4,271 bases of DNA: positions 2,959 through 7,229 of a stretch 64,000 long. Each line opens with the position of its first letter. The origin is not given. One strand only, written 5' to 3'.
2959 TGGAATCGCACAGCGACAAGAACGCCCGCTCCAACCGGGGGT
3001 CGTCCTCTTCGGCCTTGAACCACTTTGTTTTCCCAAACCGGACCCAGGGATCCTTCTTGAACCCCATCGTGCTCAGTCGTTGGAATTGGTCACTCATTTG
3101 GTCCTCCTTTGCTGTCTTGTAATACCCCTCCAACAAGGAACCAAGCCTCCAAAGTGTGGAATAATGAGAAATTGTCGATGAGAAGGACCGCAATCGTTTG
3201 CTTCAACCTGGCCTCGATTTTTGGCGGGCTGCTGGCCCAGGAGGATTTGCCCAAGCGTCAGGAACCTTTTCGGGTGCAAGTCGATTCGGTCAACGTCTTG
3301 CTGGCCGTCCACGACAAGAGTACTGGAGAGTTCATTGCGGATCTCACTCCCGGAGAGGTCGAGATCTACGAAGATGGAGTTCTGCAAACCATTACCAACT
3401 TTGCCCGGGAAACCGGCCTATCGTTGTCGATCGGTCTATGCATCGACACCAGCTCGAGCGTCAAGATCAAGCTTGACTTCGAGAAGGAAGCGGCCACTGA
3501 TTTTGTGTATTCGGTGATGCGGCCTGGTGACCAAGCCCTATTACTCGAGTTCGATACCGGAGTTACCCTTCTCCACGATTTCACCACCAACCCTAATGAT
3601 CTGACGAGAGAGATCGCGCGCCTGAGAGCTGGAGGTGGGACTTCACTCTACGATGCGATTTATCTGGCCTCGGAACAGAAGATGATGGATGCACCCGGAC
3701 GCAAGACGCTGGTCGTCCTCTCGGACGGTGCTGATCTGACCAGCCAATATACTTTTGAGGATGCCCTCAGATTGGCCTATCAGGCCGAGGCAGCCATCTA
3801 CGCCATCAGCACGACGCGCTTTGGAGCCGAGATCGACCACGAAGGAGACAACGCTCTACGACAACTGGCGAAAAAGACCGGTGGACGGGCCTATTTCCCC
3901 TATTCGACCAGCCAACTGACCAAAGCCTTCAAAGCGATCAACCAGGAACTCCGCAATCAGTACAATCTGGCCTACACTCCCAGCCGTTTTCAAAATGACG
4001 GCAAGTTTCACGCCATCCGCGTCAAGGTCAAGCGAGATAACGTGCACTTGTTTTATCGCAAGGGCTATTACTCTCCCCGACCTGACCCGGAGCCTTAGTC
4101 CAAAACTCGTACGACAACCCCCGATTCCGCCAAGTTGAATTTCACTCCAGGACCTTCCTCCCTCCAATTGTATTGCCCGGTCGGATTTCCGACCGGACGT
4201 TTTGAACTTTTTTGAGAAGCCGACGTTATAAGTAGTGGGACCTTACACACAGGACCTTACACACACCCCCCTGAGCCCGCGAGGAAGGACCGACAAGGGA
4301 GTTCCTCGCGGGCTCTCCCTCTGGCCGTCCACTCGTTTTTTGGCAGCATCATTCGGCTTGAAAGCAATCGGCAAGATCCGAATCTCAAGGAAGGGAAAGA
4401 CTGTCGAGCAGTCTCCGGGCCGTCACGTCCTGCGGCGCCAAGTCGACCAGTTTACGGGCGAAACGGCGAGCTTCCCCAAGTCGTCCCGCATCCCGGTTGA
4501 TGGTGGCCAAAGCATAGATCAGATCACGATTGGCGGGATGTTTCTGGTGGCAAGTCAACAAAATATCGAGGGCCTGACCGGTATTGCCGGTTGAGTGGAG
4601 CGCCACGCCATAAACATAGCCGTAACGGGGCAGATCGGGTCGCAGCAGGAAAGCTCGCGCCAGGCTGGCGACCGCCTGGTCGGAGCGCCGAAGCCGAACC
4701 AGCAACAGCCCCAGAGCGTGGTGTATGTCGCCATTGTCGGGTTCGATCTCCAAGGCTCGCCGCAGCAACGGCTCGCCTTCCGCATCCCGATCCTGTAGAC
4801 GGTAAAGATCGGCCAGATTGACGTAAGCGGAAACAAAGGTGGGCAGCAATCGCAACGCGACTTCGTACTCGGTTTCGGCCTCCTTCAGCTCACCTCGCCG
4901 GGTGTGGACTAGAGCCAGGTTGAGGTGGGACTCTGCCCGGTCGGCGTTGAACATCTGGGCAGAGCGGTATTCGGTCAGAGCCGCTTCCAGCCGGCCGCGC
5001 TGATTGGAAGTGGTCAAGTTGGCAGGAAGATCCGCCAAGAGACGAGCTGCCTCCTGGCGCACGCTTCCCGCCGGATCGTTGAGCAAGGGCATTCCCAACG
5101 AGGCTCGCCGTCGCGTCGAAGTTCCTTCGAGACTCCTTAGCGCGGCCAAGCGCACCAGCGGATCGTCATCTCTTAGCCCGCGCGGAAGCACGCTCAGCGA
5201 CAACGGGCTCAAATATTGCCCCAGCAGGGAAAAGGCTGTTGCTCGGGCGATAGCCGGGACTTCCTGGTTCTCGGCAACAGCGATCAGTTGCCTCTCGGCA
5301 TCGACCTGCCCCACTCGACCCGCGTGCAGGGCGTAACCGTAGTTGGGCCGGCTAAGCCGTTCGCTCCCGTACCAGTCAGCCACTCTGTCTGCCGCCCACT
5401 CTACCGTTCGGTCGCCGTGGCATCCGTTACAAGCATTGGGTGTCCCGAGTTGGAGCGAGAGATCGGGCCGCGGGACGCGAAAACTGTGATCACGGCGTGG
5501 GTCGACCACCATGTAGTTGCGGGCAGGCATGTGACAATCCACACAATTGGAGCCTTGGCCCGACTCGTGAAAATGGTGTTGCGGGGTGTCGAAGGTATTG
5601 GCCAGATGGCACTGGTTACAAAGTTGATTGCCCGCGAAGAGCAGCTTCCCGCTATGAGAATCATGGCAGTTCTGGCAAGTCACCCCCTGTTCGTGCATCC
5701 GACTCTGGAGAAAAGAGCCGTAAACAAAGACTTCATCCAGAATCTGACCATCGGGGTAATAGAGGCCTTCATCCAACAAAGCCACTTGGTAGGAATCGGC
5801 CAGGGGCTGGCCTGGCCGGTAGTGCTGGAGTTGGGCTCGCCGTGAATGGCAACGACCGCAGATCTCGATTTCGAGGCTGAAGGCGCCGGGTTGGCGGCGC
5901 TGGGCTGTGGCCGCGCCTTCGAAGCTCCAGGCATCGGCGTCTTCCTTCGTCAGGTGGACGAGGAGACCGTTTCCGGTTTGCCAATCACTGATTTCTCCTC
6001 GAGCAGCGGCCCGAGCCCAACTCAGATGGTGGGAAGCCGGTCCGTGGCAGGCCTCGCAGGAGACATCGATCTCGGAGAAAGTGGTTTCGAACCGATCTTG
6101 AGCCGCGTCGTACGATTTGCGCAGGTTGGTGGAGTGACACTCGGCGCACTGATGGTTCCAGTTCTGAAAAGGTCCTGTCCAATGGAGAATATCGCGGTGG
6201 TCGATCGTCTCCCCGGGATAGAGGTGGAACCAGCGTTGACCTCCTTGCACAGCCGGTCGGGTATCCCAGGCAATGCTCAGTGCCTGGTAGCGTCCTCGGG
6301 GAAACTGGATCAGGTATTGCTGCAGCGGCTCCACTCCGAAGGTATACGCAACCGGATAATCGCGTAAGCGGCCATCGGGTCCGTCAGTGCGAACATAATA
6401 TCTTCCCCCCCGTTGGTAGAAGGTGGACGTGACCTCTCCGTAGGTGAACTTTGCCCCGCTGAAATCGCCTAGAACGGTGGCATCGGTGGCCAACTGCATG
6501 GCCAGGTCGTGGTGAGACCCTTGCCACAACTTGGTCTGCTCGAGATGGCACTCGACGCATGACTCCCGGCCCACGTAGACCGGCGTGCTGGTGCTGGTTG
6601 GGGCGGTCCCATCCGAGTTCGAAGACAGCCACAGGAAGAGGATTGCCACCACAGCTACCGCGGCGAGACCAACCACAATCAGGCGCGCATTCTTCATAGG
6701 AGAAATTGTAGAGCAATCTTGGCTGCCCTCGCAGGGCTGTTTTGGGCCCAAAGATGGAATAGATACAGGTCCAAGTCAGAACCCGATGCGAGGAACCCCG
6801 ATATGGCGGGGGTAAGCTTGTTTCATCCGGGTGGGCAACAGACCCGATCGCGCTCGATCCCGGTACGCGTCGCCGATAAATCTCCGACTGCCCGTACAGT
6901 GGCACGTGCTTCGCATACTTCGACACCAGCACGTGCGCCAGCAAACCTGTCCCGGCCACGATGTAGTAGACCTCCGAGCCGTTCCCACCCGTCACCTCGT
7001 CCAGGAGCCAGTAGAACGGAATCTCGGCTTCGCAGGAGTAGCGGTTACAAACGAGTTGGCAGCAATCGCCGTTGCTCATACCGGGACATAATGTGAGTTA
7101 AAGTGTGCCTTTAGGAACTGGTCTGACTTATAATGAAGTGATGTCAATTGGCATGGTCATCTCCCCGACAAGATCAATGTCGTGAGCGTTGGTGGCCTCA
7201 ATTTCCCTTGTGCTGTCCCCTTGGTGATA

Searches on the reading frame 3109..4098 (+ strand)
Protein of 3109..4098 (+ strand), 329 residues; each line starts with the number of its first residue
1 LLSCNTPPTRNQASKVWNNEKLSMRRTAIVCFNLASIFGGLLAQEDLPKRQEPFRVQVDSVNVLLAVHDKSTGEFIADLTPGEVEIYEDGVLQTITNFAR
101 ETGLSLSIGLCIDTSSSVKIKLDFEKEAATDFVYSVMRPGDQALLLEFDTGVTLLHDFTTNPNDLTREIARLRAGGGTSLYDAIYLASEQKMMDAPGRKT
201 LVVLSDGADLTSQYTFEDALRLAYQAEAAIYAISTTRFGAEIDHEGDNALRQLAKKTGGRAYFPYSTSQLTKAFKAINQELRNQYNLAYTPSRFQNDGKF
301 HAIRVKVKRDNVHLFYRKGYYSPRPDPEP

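Call 28: search_protein_families(library=padloc, proteins=[window:3109-4098:+], max_evalue=0.00001)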
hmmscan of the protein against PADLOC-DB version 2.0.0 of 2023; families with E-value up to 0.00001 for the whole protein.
window:3109-4098:+ (329 aa): 0 families

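Call 29: search_protein_families(library=pfam, proteins=[window:3109-4098:+], max_evalue=0.00001)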
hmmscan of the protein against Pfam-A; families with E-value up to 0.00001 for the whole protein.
window:3109-4098:+ (329 aa): 1 family
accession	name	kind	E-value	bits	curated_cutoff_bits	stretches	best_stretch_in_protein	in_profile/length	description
PF13519.12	VWA_2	-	4.5e-11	43.8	27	1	110-207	3-106/107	von Willebrand factor type A domain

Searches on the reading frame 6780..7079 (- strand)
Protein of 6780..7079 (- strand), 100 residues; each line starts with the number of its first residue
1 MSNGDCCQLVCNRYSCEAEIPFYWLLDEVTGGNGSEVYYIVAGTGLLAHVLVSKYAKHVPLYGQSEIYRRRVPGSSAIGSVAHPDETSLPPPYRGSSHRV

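Call 53: search_protein_families(library=pfam, proteins=[window:6780-7079:-], max_evalue=0.05)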
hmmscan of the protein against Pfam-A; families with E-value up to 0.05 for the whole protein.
window:6780-7079:- (100 aa): 1 family
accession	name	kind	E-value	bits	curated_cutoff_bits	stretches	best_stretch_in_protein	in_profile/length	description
PF03050.20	DDE_Tnp_IS66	-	1.3e-06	28.5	23.1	1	41-70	3-32/284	Transposase IS66 family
